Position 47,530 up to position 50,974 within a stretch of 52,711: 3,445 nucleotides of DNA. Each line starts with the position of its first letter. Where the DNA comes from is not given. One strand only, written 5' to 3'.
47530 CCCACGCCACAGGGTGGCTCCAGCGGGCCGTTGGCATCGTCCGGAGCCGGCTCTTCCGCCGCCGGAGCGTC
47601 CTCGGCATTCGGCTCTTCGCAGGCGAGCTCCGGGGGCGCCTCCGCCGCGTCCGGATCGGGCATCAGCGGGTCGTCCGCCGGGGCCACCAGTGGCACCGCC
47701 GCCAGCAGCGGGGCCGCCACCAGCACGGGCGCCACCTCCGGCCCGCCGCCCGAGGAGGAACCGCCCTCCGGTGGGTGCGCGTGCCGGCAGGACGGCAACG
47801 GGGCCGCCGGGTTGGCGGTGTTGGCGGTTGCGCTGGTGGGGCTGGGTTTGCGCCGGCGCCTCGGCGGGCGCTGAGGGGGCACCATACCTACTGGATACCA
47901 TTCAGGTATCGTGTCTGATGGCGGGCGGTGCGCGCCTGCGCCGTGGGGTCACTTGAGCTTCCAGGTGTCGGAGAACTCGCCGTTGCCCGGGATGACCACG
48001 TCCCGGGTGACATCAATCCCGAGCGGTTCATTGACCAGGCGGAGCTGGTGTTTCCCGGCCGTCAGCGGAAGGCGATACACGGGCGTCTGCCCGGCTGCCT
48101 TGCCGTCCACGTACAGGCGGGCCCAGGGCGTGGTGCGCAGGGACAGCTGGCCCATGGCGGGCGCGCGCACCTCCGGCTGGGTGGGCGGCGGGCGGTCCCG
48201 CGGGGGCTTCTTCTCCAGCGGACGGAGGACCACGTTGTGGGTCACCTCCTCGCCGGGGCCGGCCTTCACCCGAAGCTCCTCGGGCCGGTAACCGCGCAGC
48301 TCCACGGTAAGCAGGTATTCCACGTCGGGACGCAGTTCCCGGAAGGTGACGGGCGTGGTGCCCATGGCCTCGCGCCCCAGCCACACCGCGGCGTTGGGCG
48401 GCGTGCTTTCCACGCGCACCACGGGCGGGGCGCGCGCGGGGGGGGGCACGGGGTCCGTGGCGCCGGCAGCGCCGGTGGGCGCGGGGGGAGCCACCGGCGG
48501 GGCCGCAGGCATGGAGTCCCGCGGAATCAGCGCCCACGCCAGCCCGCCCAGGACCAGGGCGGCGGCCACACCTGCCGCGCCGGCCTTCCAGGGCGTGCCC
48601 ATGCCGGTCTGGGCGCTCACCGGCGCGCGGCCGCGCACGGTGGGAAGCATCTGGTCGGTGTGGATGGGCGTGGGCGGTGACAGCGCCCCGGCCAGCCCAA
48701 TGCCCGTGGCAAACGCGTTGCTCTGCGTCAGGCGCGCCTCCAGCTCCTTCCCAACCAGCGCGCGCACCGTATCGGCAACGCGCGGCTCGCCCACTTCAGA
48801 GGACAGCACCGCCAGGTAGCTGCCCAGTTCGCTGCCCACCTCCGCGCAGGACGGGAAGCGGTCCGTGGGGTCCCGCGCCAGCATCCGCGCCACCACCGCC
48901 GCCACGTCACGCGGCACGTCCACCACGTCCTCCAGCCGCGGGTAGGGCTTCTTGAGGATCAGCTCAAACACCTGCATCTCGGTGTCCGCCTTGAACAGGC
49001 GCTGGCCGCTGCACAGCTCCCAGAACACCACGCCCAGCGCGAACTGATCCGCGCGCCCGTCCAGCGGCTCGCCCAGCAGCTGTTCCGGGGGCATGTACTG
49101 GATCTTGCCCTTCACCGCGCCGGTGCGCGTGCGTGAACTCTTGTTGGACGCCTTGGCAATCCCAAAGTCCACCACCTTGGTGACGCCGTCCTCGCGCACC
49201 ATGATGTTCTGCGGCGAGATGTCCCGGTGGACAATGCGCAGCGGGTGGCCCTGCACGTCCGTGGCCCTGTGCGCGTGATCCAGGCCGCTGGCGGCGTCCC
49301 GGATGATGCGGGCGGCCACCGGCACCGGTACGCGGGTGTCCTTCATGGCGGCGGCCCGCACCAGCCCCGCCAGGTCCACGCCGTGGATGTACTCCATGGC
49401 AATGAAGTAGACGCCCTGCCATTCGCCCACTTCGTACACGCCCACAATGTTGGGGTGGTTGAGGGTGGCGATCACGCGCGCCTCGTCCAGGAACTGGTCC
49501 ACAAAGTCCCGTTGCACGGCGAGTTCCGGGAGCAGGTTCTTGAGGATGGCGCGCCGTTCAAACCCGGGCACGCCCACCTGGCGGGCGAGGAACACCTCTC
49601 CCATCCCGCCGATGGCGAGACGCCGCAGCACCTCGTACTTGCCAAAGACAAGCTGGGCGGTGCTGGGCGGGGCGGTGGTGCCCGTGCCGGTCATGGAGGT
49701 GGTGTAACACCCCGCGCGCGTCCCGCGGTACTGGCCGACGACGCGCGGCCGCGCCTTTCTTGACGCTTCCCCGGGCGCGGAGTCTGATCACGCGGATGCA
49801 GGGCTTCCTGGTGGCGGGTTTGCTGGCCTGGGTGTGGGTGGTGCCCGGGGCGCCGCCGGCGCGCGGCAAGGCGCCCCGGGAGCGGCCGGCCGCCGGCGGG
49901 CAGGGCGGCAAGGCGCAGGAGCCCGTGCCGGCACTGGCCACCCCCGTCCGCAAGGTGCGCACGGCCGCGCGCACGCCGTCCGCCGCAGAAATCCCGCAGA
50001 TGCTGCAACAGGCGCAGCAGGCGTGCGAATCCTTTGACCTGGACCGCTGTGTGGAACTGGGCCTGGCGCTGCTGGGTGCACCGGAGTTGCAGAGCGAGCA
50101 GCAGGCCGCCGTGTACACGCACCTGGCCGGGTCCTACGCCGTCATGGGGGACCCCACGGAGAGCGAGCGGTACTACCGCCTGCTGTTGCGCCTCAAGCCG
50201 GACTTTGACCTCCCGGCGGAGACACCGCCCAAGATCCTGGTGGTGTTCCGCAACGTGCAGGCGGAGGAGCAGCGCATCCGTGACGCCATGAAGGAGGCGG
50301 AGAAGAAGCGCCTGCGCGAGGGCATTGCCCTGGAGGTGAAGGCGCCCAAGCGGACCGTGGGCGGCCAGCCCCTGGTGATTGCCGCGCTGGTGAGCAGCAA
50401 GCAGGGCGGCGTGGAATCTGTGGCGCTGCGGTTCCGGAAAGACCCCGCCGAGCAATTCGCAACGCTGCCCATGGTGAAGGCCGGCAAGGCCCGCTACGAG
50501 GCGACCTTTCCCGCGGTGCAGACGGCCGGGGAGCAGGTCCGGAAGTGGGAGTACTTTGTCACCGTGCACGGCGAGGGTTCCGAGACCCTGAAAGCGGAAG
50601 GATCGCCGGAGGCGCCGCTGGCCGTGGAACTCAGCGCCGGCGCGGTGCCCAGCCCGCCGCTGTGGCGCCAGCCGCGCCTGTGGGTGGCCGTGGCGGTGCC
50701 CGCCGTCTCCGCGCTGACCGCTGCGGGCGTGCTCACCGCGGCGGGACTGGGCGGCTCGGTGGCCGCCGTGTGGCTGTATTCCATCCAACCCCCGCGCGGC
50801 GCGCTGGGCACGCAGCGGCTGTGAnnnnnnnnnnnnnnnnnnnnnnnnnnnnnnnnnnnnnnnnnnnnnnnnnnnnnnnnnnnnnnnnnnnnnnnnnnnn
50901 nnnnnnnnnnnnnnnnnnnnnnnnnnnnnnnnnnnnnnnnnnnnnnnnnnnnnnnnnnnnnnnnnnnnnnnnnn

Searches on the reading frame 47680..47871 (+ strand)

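Call 90: search_protein_families(library=ncbifam, proteins=[window:47680-47871:+], max_evalue=1)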
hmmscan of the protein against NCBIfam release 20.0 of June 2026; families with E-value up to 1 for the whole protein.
seq(64 aa): 4 families
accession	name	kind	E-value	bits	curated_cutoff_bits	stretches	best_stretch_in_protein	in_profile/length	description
TIGR03901.2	MYXO-CTERM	domain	4.6e-05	23.7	20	1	30-60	1-32/34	MYXO-CTERM sorting domain-containing protein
NF045523.1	MXAN_5453_fam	exception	0.01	14.4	500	1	8-61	488-541/544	MXAN_5453 family MXYO-CTERM-anchored protein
NF058618.1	transduce_GlnX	subfamily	0.072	12.2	250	1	39-61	387-409/413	GlnX family signal transduction membrane protein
NF045638.1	Mrt_dep_phytase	exception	0.99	8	440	1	5-60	371-428/430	myxosortase-dependent phytase-like phosphatase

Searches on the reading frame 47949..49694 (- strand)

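Call 77: search_protein_families(library=pfam, proteins=[window:47949-49694:-], max_evalue=0.1)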
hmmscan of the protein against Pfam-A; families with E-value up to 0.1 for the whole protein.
window:47949-49694:- (581 aa): 6 families
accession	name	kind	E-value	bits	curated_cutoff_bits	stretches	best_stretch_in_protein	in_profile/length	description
PF00069.31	Pkinase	-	6.8e-36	124.4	31.7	1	20-280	1-252/263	Protein kinase domain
PF07714.23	PK_Tyr_Ser-Thr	-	1e-29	104.1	23.1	1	23-282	4-250/258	Protein tyrosine and serine/threonine kinase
PF08308.17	PEGA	-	2.4e-15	56.6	20.8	2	425-492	3-69/71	PEGA domain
PF01636.29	APH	-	7.1e-07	29.7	23.2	1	135-180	154-197/239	Phosphotransferase enzyme family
PF17667.7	Pkinase_fungal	-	0.00031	20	24.1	1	153-210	307-369/387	Fungal protein kinase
PF03109.22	ABC1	-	0.0088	15.6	22.9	1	148-189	182-223/244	ABC1 atypical kinase-like domain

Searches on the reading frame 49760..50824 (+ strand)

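Call 77: search_protein_families(library=pfam, proteins=[window:49760-50824:+], max_evalue=0.1)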
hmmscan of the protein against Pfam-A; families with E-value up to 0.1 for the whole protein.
window:49760-50824:+ (354 aa): 3 families
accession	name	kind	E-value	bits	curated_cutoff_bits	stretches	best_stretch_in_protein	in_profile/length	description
PF07719.23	TPR_2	-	0.021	15.4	27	1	116-148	1-33/34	Tetratricopeptide repeat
PF09813.14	Coa3_cc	-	0.031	14.4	27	1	324-342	15-33/48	Cytochrome c oxidase assembly factor 3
PF13181.12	TPR_8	-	0.076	13.7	25.7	0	117-148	2-33/34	Tetratricopeptide repeat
